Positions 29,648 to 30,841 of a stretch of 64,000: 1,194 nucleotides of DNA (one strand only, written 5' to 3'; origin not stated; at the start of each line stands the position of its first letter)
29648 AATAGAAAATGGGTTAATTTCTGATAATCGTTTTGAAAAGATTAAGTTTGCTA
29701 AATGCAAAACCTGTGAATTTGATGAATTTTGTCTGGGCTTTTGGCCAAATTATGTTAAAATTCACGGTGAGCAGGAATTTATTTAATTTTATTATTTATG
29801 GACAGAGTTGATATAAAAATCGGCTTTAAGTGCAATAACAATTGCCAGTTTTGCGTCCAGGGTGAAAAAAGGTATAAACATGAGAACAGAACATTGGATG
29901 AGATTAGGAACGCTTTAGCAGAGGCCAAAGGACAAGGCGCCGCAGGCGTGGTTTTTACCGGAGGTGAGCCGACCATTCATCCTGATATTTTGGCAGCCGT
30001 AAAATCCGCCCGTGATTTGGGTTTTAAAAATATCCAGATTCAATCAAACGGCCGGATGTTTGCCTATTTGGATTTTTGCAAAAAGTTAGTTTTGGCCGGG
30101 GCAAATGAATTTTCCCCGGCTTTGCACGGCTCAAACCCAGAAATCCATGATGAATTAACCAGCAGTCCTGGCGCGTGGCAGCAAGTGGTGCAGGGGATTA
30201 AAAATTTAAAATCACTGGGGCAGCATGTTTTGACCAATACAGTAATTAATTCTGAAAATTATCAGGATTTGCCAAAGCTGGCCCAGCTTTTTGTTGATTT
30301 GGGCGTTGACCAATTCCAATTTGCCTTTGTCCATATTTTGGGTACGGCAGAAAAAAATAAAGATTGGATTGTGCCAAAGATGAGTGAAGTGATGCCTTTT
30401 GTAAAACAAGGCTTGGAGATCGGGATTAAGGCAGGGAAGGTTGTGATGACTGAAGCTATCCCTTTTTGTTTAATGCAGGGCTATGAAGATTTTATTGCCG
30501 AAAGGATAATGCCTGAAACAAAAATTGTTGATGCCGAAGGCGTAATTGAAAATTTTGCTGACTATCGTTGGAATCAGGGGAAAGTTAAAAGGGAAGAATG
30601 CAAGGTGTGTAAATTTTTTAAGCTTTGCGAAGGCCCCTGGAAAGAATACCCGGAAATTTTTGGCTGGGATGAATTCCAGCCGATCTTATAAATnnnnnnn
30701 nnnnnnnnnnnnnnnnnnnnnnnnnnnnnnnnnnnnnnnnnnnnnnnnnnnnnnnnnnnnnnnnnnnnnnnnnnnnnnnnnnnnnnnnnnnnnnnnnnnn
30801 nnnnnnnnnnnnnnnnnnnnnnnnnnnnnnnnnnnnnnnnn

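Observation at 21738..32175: Ten-gene radical-SAM locus: SPASM maturase, His-Xaa-Ser repeat Cys-rich protein, six tandem twitch-radical-SAM paralogs and an A24 peptidase fusion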

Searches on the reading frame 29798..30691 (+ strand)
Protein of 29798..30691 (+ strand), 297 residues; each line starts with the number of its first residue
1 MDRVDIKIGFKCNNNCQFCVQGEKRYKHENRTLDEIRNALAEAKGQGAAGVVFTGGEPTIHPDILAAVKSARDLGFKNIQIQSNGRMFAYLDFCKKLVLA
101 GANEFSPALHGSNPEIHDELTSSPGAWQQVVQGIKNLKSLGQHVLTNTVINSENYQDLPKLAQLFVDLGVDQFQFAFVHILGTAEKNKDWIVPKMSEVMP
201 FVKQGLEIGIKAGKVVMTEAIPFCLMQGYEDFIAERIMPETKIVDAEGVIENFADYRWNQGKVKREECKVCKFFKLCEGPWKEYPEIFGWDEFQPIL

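Call 3: search_protein_families(library=ncbifam, proteins=[window:29798-30691:+], max_evalue=0.01)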
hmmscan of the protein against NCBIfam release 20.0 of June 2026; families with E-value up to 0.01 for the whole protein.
window:29798-30691:+ (297 aa): 70 families (the best 25 are shown)
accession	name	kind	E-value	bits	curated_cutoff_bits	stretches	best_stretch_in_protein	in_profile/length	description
NF038332.1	rSAM_rare_HxsC4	exception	8.4e-49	166.5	500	2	2-232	14-250/335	radical SAM protein HxsC4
TIGR03977.1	rSAM_pair_HxsC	equivalog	1.9e-28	99.2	267.9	1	11-227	34-254/292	His-Xaa-Ser system radical SAM maturase HxsC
TIGR04545.1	rSAM_ahbD_hemeb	equivalog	4.8e-21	75.6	500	1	8-188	6-185/339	heme b synthase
TIGR04053.2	TIGR04053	equivalog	1e-20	74.3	395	1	12-205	18-213/366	TIGR04053 family radical SAM/SPASM domain-containing protein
TIGR04466.1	rSAM_BlsE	equivalog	1.8e-20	73.7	400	1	6-178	7-175/327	cytosylglucuronate decarboxylase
TIGR02668.1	moaA_archaeal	equivalog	1.8e-20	73.1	325.25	1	4-184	12-192/303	GTP 3',8-cyclase MoaA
TIGR04055.1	rSAM_NirJ2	equivalog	1.1e-19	71.1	500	1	11-186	9-182/326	putative heme d1 biosynthesis radical SAM protein NirJ2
TIGR02109.1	PQQ_syn_pqqE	equivalog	1.8e-18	66.6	381.35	1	6-198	11-202/358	pyrroloquinoline quinone biosynthesis protein PqqE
TIGR02666.1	moaA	equivalog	3.8e-18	65.5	284.05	1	6-186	14-198/336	GTP 3',8-cyclase MoaA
TIGR04051.1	rSAM_NirJ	equivalog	1.1e-17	64.1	515.45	1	11-189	11-187/354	heme d1 biosynthesis radical SAM protein NirJ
NF045702.1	rSAM_GDGT_ether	equivalog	1.2e-17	63.8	450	1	6-161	90-249/486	tetraether lipid synthase Tes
TIGR04347.1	pseudo_SAM_Halo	equivalog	2.2e-17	63.4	525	1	10-181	46-215/390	TIGR04347 family pseudo-SAM/SPASM protein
TIGR04054.1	rSAM_NirJ1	equivalog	3.4e-17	62.1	650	1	11-177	45-209/387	putative heme d1 biosynthesis radical SAM protein NirJ1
TIGR04317.1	W_rSAM_matur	equivalog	7.2e-17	61.5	380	1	4-222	6-226/349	tungsten cofactor oxidoreductase radical SAM maturase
NF001199.0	PRK00164.2-1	equivalog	8.1e-17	61.3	231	1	5-164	15-174/308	GTP 3',8-cyclase MoaA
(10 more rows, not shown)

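Call 4: search_protein_families(library=pfam, proteins=[window:29798-30691:+], max_evalue=0.01)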
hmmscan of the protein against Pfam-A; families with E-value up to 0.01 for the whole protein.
window:29798-30691:+ (297 aa): 2 families
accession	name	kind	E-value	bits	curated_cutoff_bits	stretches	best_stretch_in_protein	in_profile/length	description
PF04055.27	Radical_SAM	-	1.9e-27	96.9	29.5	1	7-164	2-165/166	Radical SAM superfamily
PF13353.11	Fer4_12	-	0.00068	20.4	22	1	12-92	15-98/137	4Fe-4S single cluster domain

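Call 29: find_homologous_proteins(query=window:29798-30691:+, max_evalue=1e-10)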
Query window:29798-30691:+ (297 aa): 2235 proteins with E <= 1e-10 among 3437 candidates; the best 120 are listed.
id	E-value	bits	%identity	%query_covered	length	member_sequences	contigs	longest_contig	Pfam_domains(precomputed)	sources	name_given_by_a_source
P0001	5.5e-203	691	100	100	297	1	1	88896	PF04055.28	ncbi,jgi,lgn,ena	ncbi:MAG: radical SAM protein [Patescibacteria group bacterium]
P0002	2.1e-173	594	85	100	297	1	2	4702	PF04055.28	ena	-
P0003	1.2e-169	581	83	100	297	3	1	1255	PF04055.28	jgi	jgi:radical SAM protein with 4Fe4S-binding SPASM domain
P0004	8.7e-168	575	81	100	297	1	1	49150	PF04055.28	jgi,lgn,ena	-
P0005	1.7e-165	568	81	100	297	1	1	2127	PF04055.28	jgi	-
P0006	5.4e-165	566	79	100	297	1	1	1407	PF04055.28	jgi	jgi:radical SAM protein with 4Fe4S-binding SPASM domain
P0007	5.0e-161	553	78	100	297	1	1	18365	PF04055.28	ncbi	-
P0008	8.6e-161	552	78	100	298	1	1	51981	PF04055.28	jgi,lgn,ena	-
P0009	1.5e-160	552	77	100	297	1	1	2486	PF04055.28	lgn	-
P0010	3.2e-159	547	76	100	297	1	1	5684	PF04055.28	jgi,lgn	-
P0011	5.6e-156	537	73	100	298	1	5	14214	PF04055.28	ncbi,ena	-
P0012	1.2e-155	535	75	100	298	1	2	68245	PF04055.28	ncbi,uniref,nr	ncbi:MAG: hypothetical protein A2Y67_01885 [Candidatus Buchananbacteria bacterium RBG_13_39_9]|unire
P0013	8.6e-155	533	75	100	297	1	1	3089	PF04055.28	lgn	-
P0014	1.2e-154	532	73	100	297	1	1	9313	PF04055.28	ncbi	-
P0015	1.9e-154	531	77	99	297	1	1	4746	PF04055.28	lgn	-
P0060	3.5e-125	435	62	99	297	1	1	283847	PF04055.28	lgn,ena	-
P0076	3.7e-124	432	61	100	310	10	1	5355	PF04055.28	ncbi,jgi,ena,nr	ncbi:TPA: radical SAM protein [Candidatus Woesearchaeota archaeon]|nr:radical SAM protein [Candidatu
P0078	5.7e-124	431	63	100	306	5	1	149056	PF04055.28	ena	-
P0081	1.1e-123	430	62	100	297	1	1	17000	PF04055.28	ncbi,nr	ncbi:MAG: radical SAM protein [Candidatus Gracilibacteria bacterium]|nr:radical SAM protein [Candida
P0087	2.2e-123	429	61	99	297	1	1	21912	PF04055.28,PF13353.12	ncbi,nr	ncbi:MAG: radical SAM protein [Candidatus Pacebacteria bacterium]|nr:radical SAM protein [Candidatus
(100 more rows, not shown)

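Call 30: find_encoding_contigs(protein=P0081, flank=10000, max_places=2)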
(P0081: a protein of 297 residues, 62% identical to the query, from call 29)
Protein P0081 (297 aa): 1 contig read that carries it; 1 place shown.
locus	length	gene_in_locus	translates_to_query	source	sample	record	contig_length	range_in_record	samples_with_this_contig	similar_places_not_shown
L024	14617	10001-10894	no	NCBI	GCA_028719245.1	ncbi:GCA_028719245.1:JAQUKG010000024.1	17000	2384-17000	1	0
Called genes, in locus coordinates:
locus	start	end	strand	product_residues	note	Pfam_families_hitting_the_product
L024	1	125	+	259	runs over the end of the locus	PF01687:Flavokinase, PF01467:CTP_transf_like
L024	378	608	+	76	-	PF13370:Fer4_13, PF13459:Fer4_15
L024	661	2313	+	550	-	-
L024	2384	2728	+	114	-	PF01475:FUR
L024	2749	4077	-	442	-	-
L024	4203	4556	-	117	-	PF08378:NERD (faint), PF02021:UPF0102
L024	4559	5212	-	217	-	PF01712:dNK (faint), PF02223:Thymidylate_kin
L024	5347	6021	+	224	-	-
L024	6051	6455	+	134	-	-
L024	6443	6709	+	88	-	-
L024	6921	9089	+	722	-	PF03477:ATP-cone, PF13597:NRDD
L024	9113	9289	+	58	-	PF13597:NRDD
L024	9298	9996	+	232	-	PF13353:Fer4_12, PF04055:Radical_SAM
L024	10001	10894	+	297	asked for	PF04055:Radical_SAM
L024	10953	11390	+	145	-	PF22811:Zn_ribbon_NrdR, PF03477:ATP-cone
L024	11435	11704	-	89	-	PF00076:RRM_1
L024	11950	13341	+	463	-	PF00483:NTP_transferase, PF01128:IspD (weak), PF12804:NTP_transf_3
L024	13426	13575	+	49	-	-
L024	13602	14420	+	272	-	PF01171:ATP_bind_3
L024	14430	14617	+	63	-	?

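Call 31: find_encoding_contigs(protein=P0076, flank=10000, max_places=2)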
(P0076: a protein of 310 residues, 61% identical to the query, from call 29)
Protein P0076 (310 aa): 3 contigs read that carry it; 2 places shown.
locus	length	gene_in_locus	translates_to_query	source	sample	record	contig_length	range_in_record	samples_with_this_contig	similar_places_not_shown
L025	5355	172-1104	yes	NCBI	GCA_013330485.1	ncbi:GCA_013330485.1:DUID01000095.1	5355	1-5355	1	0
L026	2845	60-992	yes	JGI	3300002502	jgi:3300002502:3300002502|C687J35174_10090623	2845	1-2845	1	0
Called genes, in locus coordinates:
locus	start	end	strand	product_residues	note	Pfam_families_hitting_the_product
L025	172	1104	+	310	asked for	PF04055:Radical_SAM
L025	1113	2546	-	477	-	PF04055:Radical_SAM, PF13353:Fer4_12 (weak)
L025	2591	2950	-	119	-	PF27806:HxsD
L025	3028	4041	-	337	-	PF04055:Radical_SAM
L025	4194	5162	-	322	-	PF13641:Glyco_tranf_2_3 (weak), PF00535:Glycos_transf_2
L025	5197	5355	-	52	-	?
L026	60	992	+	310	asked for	PF04055:Radical_SAM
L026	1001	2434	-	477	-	PF04055:Radical_SAM, PF13353:Fer4_12 (weak)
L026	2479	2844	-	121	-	?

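Call 32: find_encoding_contigs(protein=P0060, flank=10000, max_places=1)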
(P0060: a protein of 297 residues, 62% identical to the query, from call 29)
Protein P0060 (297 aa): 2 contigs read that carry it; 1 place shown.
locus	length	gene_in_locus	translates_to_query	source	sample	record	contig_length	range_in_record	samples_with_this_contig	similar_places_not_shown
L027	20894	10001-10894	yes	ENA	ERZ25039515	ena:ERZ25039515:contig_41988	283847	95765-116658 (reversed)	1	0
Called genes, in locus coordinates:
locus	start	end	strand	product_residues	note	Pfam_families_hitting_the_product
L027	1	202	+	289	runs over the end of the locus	PF04055:Radical_SAM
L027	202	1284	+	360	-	PF13439:Glyco_transf_4, PF00534:Glycos_transf_1, PF13692:Glyco_trans_1_4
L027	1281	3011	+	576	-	PF01522:Polysacc_deac_1, PF04055:Radical_SAM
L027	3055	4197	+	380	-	PF13528:Glyco_trans_1_3 (faint), PF04101:Glyco_tran_28_C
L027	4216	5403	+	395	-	PF04055:Radical_SAM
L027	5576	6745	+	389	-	PF04055:Radical_SAM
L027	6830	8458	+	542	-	PF04055:Radical_SAM, PF13641:Glyco_tranf_2_3 (faint), PF00535:Glycos_transf_2, PF10111:Glyco_tranf_2_2, PF02709:Glyco_transf_7C (faint)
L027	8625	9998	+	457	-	PF04055:Radical_SAM, PF13353:Fer4_12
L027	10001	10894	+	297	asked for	PF04055:Radical_SAM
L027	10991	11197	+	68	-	-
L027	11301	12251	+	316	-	PF04467:DUF483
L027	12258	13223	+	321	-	PF04055:Radical_SAM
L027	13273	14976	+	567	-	PF13231:PMT_2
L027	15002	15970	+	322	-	PF00535:Glycos_transf_2, PF10111:Glyco_tranf_2_2, PF13506:Glyco_transf_21 (faint), PF13641:Glyco_tranf_2_3, PF13632:Glyco_trans_2_3 (weak)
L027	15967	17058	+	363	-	PF04055:Radical_SAM, PF13353:Fer4_12 (weak), PF13186:SPASM (weak)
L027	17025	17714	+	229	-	PF13641:Glyco_tranf_2_3, PF00535:Glycos_transf_2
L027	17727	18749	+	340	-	PF13353:Fer4_12 (faint), PF04055:Radical_SAM, PF13186:SPASM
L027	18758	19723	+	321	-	PF04055:Radical_SAM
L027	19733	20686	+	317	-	PF04055:Radical_SAM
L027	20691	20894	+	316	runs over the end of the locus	PF04055:Radical_SAM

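Call 33: find_encoding_contigs(protein=P0078, flank=10000, max_places=1)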
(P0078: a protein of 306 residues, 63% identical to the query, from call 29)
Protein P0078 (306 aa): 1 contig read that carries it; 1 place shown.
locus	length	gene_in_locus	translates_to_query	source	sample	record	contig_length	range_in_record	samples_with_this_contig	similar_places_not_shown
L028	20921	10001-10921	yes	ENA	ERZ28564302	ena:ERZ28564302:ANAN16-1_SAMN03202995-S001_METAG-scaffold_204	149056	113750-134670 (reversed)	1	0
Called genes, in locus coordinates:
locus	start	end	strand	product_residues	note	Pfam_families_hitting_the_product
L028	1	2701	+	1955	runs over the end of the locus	PF00109:ketoacyl-synt, PF02801:Ketoacyl-synt_C, PF16197:KAsynt_C_assoc, PF22621:CurL-like_PKS_C, PF21089:PKS_DH_N, PF14765:PS-DH, PF21394:Beta-ketacyl_N, PF00106:adh_short, +3 more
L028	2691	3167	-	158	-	PF00881:Nitroreductase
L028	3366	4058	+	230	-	PF22624:AASDHPPT_N, PF01648:ACPS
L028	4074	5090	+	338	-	PF04055:Radical_SAM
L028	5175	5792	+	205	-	-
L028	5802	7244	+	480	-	PF00884:Sulfatase, PF01663:Phosphodiest (weak)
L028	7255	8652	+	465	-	PF04055:Radical_SAM, PF13353:Fer4_12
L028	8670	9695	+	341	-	PF04055:Radical_SAM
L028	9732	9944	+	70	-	-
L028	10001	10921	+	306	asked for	PF04055:Radical_SAM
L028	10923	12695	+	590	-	PF13231:PMT_2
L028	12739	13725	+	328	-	PF00535:Glycos_transf_2, PF10111:Glyco_tranf_2_2, PF13632:Glyco_trans_2_3 (weak)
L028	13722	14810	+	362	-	PF04055:Radical_SAM, PF13353:Fer4_12 (weak)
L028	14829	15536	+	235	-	PF00535:Glycos_transf_2, PF13641:Glyco_tranf_2_3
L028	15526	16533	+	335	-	PF04055:Radical_SAM, PF13186:SPASM (weak)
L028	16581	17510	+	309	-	PF04467:DUF483 (weak)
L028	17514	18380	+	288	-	PF04467:DUF483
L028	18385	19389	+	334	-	PF13353:Fer4_12 (weak), PF04055:Radical_SAM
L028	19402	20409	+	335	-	PF04055:Radical_SAM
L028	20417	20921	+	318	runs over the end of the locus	PF04055:Radical_SAM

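Call 34: find_encoding_contigs(protein=P0087, flank=10000, max_places=1)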
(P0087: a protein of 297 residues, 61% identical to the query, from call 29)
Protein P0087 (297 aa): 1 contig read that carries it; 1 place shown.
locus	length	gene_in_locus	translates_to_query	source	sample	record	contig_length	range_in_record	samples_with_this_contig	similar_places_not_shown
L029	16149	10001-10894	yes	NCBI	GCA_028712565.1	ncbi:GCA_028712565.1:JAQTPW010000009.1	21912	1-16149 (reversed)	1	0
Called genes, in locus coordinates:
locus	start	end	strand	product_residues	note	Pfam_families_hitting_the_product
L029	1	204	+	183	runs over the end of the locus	-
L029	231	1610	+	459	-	-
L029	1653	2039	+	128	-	-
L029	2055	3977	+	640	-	PF25788:Ig_Rha78A_N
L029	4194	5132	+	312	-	-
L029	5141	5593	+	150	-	-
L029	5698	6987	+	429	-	PF04055:Radical_SAM, PF13353:Fer4_12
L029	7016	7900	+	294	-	PF04467:DUF483 (weak)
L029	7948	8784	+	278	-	PF00793:DAHP_synth_1, PF03102:NeuB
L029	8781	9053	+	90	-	PF01817:CM_2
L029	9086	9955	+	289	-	PF04055:Radical_SAM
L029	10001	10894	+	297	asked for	PF04055:Radical_SAM, PF13353:Fer4_12 (faint)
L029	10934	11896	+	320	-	PF04055:Radical_SAM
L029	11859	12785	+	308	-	-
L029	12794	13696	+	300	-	PF04055:Radical_SAM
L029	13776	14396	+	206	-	-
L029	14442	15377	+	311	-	PF01136:Peptidase_U32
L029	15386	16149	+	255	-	?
